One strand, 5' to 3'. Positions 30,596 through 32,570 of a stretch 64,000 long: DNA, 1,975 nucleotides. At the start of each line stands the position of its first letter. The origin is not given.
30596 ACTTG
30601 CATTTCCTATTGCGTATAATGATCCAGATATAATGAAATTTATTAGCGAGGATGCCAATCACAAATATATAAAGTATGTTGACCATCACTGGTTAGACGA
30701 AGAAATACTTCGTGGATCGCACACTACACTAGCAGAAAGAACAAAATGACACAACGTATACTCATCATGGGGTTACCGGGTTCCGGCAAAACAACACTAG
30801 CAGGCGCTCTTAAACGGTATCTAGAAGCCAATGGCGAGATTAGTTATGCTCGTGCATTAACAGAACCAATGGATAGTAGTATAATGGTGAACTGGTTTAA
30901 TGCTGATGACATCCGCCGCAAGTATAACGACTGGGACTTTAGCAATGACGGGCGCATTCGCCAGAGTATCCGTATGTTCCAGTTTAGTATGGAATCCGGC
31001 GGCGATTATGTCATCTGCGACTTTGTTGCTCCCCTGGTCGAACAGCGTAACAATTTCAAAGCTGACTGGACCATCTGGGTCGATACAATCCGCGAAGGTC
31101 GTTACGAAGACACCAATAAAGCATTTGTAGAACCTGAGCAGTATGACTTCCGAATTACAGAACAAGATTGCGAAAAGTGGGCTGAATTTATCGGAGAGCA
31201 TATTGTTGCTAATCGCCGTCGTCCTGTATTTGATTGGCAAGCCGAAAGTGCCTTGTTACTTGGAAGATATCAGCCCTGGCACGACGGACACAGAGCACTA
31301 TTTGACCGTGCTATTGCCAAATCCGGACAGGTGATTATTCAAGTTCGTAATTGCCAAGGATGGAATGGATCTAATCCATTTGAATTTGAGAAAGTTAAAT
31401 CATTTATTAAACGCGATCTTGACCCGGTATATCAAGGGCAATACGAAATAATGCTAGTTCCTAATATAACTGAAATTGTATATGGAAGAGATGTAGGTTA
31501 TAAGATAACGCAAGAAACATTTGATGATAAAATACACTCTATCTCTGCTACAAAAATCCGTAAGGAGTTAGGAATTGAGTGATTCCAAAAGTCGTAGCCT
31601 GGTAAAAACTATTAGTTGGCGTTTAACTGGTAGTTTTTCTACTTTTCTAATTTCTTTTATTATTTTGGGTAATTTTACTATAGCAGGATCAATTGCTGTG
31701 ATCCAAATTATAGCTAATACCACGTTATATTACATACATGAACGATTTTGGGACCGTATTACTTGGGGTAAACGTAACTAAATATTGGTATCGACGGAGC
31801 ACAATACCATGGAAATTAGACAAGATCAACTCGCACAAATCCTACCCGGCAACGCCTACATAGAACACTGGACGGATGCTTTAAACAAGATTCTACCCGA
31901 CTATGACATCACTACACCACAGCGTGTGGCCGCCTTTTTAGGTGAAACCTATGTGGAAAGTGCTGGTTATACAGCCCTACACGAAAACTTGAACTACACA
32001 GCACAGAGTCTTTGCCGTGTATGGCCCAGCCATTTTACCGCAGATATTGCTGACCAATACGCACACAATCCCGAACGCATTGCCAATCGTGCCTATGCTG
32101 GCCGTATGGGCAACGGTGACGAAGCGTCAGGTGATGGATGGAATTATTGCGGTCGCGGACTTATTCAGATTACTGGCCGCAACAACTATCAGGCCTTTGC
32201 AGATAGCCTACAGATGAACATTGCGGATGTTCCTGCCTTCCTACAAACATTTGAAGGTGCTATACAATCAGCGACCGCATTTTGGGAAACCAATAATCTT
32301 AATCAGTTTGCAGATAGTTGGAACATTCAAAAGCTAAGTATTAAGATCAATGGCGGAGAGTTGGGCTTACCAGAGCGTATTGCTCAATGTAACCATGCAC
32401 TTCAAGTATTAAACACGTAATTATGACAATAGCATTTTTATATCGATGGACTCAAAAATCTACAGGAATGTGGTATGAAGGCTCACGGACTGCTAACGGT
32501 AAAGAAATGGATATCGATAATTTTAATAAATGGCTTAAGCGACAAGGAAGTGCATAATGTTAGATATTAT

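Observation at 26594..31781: Phage-encoded operon resembling a small-molecule biosynthetic cluster with its own periplasmic receptor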

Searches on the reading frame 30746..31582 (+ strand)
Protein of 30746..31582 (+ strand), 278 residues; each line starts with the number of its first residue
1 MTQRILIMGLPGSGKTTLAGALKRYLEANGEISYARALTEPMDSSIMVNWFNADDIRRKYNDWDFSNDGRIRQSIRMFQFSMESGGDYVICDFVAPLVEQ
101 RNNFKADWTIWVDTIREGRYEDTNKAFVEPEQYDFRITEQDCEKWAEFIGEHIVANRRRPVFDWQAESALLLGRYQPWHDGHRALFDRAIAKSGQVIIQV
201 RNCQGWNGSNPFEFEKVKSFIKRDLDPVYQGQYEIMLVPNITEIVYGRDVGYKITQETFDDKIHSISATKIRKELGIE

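Call 3: search_protein_families(library=pfam, proteins=[window:30746-31582:+], max_evalue=0.1)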
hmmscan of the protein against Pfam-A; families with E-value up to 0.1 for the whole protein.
window:30746-31582:+ (278 aa): 26 families (the best 25 are shown)
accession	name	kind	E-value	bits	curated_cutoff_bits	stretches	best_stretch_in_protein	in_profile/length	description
PF01583.26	APS_kinase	-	1.3e-06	28.9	21.1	1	5-105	5-93/152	Adenylylsulphate kinase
PF13238.12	AAA_18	-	1.4e-06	29.2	29.4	1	5-103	1-90/128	AAA domain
PF08433.16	KTI12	-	0.0001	22.3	22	1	5-92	4-77/271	Chromatin associated protein KTI12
PF13521.12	AAA_28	-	0.0014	19.3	27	1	4-92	1-80/164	AAA domain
PF20720.3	nSTAND3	-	0.0017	18.5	27.2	1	4-35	19-51/155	Novel STAND NTPase 3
PF13191.12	AAA_16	-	0.0024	18.8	32.6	1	5-30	27-52/167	AAA ATPase domain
PF01467.32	CTP_transf_like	-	0.0025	18.5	21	1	171-205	2-37/133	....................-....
PF00005.33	ABC_tran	-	0.0053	17.8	25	1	3-35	12-45/137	ABC transporter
PF05496.18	RuvB_N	-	0.012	15.8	27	1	4-55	35-86/159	Holliday junction DNA helicase RuvB P-loop domain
PF13671.12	AAA_33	-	0.016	15.9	27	1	5-24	2-21/143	AAA domain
PF13555.12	AAA_29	-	0.017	15.3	27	1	5-35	25-55/61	P-loop containing region of AAA domain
PF13479.12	AAA_24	-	0.018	15.3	27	1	3-37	3-37/195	AAA domain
PF01591.24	6PF2K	-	0.022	14.5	27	1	5-34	16-39/223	6-phosphofructo-2-kinase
PF09848.15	SLFN-g3_helicase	-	0.027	14.2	24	0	5-26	4-25/354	Schlafen group 3, DNA/RNA helicase domain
PF00448.28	SRP54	-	0.028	14.5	22.7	1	4-30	3-29/196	SRP54-type protein, GTPase domain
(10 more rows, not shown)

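Call 5: search_protein_families(library=phrogs, proteins=[window:30746-31582:+], max_evalue=0.01)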
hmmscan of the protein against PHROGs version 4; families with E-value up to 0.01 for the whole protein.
window:30746-31582:+ (278 aa): 9 families
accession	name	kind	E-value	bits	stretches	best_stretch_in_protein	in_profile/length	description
phrog_10255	-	other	5.2e-50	171.3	1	3-276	2-229/230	kinase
phrog_3462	-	moron, auxiliary metabolic gene and host takeover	8.5e-06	26.2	0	2-43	166-207/346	nicotinamide-nucleotide adenylyltransferase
phrog_395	-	other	1.8e-05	25.7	1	168-223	13-69/373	cytidyltransferase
phrog_2107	-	other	0.00046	20.9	1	2-34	3-36/201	thymidylate kinase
phrog_761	-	other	0.0021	18.7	1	5-31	22-48/362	thymidylate kinase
phrog_2071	-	other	0.0042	17.9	1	3-24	17-38/282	ATPase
phrog_3041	-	other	0.0052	16.2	1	169-222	53-110/678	cytidyltransferase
phrog_139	-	other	0.0078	16.6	0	1-37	82-117/342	deoxynucleoside monophosphate kinase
phrog_168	-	DNA, RNA and nucleotide metabolism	0.0093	16.7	0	3-31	43-69/314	clamp loader of DNA polymerase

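Call 10: search_protein_families(library=ncbifam, proteins=[window:30746-31582:+], max_evalue=0.1)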
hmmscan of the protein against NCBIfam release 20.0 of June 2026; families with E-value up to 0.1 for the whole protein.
window:30746-31582:+ (278 aa): 36 families (the best 25 are shown)
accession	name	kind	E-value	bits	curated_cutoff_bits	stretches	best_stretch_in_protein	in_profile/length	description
NF003785.0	PRK05379.1-1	equivalog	5.4e-07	29.1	418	1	170-226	6-63/347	bifunctional nicotinamide-nucleotide adenylyltransferase/Nudix hydroxylase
NF003786.0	PRK05379.1-2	equivalog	1.8e-06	27.4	397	1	169-261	17-107/354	bifunctional nicotinamide-nucleotide adenylyltransferase/Nudix hydroxylase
NF002243.0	PRK01153.1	subfamily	6.7e-06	25.8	127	1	169-226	3-61/175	nicotinamide-nucleotide adenylyltransferase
TIGR01527.1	arch_NMN_Atrans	equivalog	1.5e-05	24.6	181.2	1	169-239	2-73/167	nicotinamide-nucleotide adenylyltransferase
TIGR00455.1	apsK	equivalog_domain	4.1e-05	23.3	138.7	1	5-106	21-110/184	adenylyl-sulfate kinase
TIGR01526.1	nadR_NMN_Atrans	equivalog_domain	6.7e-05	22.3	341.15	0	3-42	163-202/325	nicotinamide-nucleotide adenylyltransferase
NF004041.0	PRK05541.1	subfamily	0.00018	21.6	127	1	5-31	10-36/176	adenylyl-sulfate kinase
NF010335.0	PRK13764.1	equivalog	0.0003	19.4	340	1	5-32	266-293/613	ATPase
NF003791.0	PRK05379.2-3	equivalog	0.00032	20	409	1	167-235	6-75/340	bifunctional nicotinamide-nucleotide adenylyltransferase/Nudix hydroxylase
NF010339.0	PRK13768.1-1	equivalog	0.0015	18.2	414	1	6-36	4-34/248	GTPase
TIGR00635.1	ruvB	equivalog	0.0037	16.3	299.05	1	3-56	31-84/305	Holliday junction branch migration DNA helicase RuvB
NF005250.0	PRK06761.1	equivalog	0.0038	16.3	270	1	1-31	2-32/282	hypothetical protein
NF000868.0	PRK00080.1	equivalog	0.0039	16.1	282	1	3-54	52-103/330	Holliday junction branch migration DNA helicase RuvB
NF003013.0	PRK03846.1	subfamily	0.0041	16.8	163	1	7-35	33-61/202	adenylyl-sulfate kinase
NF006746.0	PRK09270.1-5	subfamily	0.0045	15.9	250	1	5-43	24-58/210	nucleoside/nucleotide kinase family protein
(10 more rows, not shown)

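Call 50: search_solved_structures(query=A4, max_evalue=1, show_alignments=5)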
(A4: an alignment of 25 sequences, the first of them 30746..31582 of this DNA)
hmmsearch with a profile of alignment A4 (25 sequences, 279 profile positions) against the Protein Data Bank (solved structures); distinct sequences matched with E-value up to 1: 74 (the best 60 are shown).
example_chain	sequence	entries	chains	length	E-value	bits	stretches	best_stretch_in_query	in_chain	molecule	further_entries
2qjt_B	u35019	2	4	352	2.1e-06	30.4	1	171-228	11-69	Nicotinamide-nucleotide adenylyltransferase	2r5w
2yvu_A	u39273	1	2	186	3.9e-06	29.6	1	6-104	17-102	Probable adenylyl-sulfate kinase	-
1f9a_A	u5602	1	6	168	0.0033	20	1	172-228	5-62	HYPOTHETICAL PROTEIN MJ0541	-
2pey_A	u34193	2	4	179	0.0039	19.7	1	6-105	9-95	Bifunctional 3'-phosphoadenosine 5'-phosphosulfate synthetase 1 (PAPS synthetase 1) (PAPSS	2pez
6c2u_A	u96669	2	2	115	0.0042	19.6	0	5-44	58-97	phosphate-loop protein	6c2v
2ofw_A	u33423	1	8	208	0.0047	19.5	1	5-105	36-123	APS kinase domain of the PAPS synthetase 1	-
8i1m_A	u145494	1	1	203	0.006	19.1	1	7-105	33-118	PAPSS1 protein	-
2ofx_A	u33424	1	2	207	0.0064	19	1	7-105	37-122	Bifunctional 3'-phosphoadenosine 5'-phosphosulfate synthetase 1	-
7yq0_A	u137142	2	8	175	0.0066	19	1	5-110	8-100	Adenylyl-sulfate kinase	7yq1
9d2f_A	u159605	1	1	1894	0.0074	18.8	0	6-25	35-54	Adenylate kinase 9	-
2gks_A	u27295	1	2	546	0.016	17.7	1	8-106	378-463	Bifunctional SAT/APS kinase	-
6i27_A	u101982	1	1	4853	0.026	17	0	5-34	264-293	Midasin,Midasin,Midasin,Midasin,Midasin,Midasin,Midasin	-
6i26_A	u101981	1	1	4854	0.026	17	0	5-34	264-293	Midasin,Midasin,Midasin,Midasin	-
6hyp_A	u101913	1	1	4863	0.026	17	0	5-34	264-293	Midasin,Midasin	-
5jcs_s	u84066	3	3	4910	0.027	17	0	5-34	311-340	Midasin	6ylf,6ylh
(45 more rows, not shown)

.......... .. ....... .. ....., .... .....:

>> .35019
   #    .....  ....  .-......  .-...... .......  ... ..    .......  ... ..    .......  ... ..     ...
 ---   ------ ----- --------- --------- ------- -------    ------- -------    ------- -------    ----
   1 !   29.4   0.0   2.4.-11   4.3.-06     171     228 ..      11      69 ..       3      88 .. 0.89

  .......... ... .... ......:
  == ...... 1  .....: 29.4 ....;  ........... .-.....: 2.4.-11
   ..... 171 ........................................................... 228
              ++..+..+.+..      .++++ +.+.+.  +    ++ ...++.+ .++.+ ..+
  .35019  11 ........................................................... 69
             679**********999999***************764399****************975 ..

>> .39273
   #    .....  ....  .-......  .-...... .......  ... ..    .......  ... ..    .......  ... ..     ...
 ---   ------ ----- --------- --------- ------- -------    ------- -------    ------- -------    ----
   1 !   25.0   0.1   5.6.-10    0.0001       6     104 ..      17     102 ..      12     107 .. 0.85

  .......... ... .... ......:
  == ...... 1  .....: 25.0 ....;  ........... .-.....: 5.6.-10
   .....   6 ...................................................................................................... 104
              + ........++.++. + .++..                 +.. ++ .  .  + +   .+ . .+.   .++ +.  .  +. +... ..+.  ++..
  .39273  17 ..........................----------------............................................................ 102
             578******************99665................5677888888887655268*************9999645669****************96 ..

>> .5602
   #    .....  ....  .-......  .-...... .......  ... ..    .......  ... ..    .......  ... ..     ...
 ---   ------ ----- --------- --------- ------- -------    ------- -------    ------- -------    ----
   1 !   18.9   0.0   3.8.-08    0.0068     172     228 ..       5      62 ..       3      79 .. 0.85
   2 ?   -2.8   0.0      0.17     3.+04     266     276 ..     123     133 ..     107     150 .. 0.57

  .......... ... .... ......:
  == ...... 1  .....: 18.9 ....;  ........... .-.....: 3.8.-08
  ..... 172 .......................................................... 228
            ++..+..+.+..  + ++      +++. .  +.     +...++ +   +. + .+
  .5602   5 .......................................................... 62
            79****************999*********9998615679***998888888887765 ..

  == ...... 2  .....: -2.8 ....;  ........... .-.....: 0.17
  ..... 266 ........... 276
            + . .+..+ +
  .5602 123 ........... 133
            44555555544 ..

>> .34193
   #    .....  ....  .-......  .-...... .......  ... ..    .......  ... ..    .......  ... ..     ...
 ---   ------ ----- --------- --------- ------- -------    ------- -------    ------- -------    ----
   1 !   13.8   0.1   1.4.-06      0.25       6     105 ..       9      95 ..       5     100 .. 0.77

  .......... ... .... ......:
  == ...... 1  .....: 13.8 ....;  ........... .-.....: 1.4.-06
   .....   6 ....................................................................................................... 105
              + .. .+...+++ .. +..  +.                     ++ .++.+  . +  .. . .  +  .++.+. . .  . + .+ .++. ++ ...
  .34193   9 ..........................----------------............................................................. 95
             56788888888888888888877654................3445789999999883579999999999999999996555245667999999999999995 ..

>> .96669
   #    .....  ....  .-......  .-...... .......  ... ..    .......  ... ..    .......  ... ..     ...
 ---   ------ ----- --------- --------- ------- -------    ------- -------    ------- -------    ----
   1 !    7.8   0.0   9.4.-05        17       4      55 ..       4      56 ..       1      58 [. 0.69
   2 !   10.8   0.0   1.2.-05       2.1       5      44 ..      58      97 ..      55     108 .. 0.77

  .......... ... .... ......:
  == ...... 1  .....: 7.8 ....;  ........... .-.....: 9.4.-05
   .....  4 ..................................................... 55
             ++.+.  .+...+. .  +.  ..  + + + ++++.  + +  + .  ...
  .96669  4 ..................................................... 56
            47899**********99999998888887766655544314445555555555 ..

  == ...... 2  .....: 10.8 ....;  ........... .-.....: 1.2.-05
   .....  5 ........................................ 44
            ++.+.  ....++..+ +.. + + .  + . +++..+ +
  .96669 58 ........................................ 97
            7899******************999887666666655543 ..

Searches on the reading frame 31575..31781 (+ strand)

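Call 3: search_protein_families(library=pfam, proteins=[window:31575-31781:+], max_evalue=0.1)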
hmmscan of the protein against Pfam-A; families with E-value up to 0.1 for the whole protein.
window:31575-31781:+ (68 aa): 1 family
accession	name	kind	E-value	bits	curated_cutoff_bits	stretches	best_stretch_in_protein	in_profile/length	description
PF09834.14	DUF2061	-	8e-20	71.5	23.1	1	9-60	1-52/52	Predicted membrane protein (DUF2061)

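Call 5: search_protein_families(library=phrogs, proteins=[window:31575-31781:+], max_evalue=0.01)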
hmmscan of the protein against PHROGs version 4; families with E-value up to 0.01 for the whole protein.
window:31575-31781:+ (68 aa): 0 families

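Call 10: search_protein_families(library=ncbifam, proteins=[window:31575-31781:+], max_evalue=0.1)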
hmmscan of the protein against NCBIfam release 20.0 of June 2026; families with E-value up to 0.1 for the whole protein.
window:31575-31781:+ (68 aa): 0 families

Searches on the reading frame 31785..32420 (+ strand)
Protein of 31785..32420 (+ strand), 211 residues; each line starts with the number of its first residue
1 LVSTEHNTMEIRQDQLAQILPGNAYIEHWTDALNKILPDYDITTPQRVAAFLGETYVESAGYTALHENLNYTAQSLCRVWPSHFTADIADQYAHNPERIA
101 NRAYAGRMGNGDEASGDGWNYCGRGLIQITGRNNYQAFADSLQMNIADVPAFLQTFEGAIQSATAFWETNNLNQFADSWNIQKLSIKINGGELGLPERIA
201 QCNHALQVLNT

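Call 3: search_protein_families(library=pfam, proteins=[window:31785-32420:+], max_evalue=0.1)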
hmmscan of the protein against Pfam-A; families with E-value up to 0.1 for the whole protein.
window:31785-32420:+ (211 aa): 3 families
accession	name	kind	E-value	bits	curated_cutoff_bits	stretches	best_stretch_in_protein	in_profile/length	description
PF00182.24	Glyco_hydro_19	-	0.00019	21.8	25.5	1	88-169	76-156/232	Chitinase class I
PF18013.6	Phage_lysozyme2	-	0.025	15.2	28.2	1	44-161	16-87/140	Phage tail lysozyme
PF18666.6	CBM64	-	0.029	14.9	25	1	166-190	17-39/74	Carbohydrate-binding module 64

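Call 5: search_protein_families(library=phrogs, proteins=[window:31785-32420:+], max_evalue=0.01)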
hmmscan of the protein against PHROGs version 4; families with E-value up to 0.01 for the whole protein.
window:31785-32420:+ (211 aa): 7 families
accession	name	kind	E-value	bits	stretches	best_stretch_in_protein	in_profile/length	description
phrog_181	-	lysis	2.4e-70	239.4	1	5-210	326-531/769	endolysin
phrog_26317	-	unknown function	3.4e-30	105.4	1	92-210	3-118/119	-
phrog_9506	-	lysis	8e-23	82.6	2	101-209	69-193/330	endolysin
phrog_14712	-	moron, auxiliary metabolic gene and host takeover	1.5e-17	64.8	1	100-203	70-181/322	chitinase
phrog_1519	-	lysis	1.6e-11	45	1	31-208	221-379/502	endolysin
phrog_34417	-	unknown function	3e-10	40.8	1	103-201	75-187/326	-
phrog_317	-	lysis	4.9e-09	36.8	1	23-206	206-356/492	endolysin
